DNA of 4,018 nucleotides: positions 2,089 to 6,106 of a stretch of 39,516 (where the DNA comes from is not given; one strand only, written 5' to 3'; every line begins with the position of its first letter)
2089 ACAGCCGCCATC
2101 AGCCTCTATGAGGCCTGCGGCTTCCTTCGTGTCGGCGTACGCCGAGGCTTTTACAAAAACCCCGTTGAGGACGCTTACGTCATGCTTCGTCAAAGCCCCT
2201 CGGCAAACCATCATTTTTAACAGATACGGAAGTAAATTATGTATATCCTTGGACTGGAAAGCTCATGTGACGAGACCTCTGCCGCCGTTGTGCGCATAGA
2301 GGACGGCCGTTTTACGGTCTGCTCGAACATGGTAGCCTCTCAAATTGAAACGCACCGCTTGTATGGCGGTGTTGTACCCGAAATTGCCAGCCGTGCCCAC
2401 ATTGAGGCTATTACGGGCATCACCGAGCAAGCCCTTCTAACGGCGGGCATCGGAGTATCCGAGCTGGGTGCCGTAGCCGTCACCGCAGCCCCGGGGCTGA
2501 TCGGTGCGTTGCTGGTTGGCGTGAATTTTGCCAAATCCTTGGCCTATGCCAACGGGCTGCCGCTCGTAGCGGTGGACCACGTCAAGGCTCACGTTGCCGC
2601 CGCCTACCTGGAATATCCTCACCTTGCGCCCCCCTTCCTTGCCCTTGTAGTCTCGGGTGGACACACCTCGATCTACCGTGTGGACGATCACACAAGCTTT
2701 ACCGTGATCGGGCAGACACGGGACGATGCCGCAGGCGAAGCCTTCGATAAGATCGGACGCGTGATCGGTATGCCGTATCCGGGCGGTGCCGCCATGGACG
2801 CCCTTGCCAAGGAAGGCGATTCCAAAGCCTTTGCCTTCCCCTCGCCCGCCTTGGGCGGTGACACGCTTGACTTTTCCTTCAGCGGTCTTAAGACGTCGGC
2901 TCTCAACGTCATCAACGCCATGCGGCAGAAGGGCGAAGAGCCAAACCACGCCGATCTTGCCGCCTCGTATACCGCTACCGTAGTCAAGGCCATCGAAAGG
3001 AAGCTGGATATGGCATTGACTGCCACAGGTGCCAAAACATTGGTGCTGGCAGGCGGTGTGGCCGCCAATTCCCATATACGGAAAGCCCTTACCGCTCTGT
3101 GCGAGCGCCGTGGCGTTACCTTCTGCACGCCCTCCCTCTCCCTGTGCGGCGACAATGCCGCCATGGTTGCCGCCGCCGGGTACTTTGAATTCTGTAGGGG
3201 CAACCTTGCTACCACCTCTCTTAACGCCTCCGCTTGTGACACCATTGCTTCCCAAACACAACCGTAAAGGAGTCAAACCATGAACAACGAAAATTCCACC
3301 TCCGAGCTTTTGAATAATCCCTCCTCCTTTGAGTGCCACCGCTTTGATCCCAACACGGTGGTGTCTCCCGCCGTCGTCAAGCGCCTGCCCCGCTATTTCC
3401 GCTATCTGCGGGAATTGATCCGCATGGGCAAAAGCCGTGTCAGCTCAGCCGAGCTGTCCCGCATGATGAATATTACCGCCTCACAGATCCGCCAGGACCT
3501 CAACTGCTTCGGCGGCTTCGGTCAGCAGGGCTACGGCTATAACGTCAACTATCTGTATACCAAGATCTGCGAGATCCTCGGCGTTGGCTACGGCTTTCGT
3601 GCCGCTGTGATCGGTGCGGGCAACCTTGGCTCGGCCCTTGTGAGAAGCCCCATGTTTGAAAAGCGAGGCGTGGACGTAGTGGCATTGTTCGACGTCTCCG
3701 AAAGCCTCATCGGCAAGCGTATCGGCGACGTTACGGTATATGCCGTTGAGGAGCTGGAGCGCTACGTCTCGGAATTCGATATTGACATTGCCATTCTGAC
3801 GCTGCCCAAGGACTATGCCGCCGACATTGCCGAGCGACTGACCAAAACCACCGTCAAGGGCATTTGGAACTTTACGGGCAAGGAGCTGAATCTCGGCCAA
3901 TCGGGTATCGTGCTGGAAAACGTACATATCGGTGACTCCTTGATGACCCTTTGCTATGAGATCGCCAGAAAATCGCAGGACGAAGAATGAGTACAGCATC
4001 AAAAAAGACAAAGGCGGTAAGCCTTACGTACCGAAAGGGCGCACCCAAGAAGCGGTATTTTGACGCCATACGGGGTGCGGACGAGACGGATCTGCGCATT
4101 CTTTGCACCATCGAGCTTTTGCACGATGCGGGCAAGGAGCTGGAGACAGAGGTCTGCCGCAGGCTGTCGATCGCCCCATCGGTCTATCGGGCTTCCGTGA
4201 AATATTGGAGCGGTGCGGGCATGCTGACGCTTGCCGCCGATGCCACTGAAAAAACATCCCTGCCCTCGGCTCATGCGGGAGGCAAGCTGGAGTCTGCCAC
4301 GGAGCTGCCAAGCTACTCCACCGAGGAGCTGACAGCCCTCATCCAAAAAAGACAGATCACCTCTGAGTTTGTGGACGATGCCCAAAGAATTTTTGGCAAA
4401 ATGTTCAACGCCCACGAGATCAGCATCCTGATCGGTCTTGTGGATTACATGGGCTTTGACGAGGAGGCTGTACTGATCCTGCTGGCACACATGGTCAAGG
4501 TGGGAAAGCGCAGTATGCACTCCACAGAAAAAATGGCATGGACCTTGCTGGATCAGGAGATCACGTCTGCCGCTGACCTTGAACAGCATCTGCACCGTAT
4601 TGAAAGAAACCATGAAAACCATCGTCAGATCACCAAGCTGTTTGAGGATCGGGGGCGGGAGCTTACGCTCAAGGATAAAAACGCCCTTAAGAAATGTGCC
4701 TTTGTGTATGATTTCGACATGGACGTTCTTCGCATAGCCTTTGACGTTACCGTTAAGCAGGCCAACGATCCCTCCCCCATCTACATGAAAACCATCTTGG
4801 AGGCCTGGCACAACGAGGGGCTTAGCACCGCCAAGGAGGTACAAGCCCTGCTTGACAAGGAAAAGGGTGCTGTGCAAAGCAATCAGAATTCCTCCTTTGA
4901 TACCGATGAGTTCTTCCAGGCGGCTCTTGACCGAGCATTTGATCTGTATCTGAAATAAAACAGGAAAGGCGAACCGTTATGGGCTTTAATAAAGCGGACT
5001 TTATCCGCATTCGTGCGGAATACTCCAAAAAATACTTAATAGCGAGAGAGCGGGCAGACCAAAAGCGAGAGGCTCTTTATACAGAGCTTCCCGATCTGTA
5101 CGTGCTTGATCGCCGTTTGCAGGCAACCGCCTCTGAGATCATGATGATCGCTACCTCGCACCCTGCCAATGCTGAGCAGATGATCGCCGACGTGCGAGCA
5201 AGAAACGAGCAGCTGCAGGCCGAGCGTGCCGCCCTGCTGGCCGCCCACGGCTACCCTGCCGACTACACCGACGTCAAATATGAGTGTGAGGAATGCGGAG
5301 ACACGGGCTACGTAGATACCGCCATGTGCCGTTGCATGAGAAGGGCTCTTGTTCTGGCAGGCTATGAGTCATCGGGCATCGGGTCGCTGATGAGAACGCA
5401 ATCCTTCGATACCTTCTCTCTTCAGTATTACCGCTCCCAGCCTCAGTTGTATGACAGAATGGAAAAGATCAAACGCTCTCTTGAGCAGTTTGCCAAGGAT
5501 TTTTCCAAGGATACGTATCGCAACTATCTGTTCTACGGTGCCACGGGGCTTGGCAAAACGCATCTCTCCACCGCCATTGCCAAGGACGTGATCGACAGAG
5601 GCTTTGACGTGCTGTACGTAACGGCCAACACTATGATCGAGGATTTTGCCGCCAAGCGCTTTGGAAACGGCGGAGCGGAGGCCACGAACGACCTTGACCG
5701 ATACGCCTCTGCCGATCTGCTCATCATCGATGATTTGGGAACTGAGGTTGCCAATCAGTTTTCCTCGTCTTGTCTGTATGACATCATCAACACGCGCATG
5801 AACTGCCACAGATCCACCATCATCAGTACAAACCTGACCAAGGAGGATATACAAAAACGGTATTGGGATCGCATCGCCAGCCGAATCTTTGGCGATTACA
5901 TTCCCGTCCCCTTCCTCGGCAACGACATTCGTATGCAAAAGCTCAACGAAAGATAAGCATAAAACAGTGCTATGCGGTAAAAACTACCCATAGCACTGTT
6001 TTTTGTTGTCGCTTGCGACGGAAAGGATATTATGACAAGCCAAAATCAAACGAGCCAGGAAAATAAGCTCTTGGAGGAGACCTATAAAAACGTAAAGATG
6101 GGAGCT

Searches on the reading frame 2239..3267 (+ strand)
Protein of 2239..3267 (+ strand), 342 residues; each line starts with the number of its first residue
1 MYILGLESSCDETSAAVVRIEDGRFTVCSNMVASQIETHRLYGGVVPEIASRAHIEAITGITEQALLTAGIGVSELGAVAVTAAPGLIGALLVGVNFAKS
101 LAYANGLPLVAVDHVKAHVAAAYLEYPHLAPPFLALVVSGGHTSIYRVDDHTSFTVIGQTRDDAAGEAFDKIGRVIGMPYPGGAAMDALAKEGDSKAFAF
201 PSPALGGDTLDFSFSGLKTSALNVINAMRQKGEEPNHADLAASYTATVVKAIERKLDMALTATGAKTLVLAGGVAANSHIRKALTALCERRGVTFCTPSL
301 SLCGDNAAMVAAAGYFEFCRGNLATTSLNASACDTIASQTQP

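Call 67: search_protein_families(library=pfam, proteins=[window:2239-3267:+], max_evalue=0.00001)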
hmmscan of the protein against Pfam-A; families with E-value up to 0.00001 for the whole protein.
window:2239-3267:+ (342 aa): 2 families
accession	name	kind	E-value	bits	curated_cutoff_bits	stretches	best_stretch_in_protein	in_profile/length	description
PF00814.31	TsaD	-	1.4e-87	294.2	24.8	1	27-311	2-263/264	tRNA N6-adenosine threonylcarbamoyltransferase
PF22521.2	HypF_C_2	-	1.3e-07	32.1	27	1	222-306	150-235/241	Carbamoyltransferase, Kae1-like Domain, second subdomain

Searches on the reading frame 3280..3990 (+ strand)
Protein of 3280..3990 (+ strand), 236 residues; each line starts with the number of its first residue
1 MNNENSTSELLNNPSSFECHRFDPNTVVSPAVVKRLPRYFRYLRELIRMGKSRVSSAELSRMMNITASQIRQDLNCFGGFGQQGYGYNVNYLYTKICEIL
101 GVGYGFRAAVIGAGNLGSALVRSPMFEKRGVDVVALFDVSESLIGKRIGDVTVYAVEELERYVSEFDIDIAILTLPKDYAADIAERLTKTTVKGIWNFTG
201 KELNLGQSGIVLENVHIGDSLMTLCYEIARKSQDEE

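Call 67: search_protein_families(library=pfam, proteins=[window:3280-3990:+], max_evalue=0.00001)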
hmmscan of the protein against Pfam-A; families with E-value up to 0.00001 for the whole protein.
window:3280-3990:+ (236 aa): 2 families
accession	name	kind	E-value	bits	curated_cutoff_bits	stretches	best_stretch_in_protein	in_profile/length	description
PF02629.25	CoA_binding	-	5.3e-20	72.4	22.3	1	107-199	5-95/97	CoA binding domain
PF06971.19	Put_DNA-bind_N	-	1.4e-19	70.3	27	1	28-75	2-49/49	Putative DNA-binding protein N-terminus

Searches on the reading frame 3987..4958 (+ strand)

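Call 67: search_protein_families(library=pfam, proteins=[window:3987-4958:+], max_evalue=0.00001)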
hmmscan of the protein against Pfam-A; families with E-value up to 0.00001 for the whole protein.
window:3987-4958:+ (323 aa): 1 family
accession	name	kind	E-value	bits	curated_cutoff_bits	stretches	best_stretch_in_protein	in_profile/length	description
PF07261.16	DnaB_2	-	2.6e-21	75.5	22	2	130-201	2-73/74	Replication initiation and membrane attachment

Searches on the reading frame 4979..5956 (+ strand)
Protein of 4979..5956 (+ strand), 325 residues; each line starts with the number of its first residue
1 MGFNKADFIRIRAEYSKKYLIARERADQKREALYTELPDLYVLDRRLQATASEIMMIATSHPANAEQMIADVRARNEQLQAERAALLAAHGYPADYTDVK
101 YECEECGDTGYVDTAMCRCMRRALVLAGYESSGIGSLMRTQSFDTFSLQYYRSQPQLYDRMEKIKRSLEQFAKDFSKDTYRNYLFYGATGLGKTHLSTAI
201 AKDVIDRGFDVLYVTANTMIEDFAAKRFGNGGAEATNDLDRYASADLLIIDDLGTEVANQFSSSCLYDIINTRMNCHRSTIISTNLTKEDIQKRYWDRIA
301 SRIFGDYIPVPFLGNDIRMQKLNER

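Call 67: search_protein_families(library=pfam, proteins=[window:4979-5956:+], max_evalue=0.00001)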
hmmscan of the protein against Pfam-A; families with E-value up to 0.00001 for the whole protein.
window:4979-5956:+ (325 aa): 2 families
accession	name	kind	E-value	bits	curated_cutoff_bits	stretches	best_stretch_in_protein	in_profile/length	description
PF01695.23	IstB_IS21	-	4.2e-18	66.2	24.1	1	178-293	90-201/238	IstB-like ATP binding protein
PF00308.24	Bac_DnaA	-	5.6e-12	46.6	23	1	176-302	30-154/162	Bacterial DnaA ATPAse domain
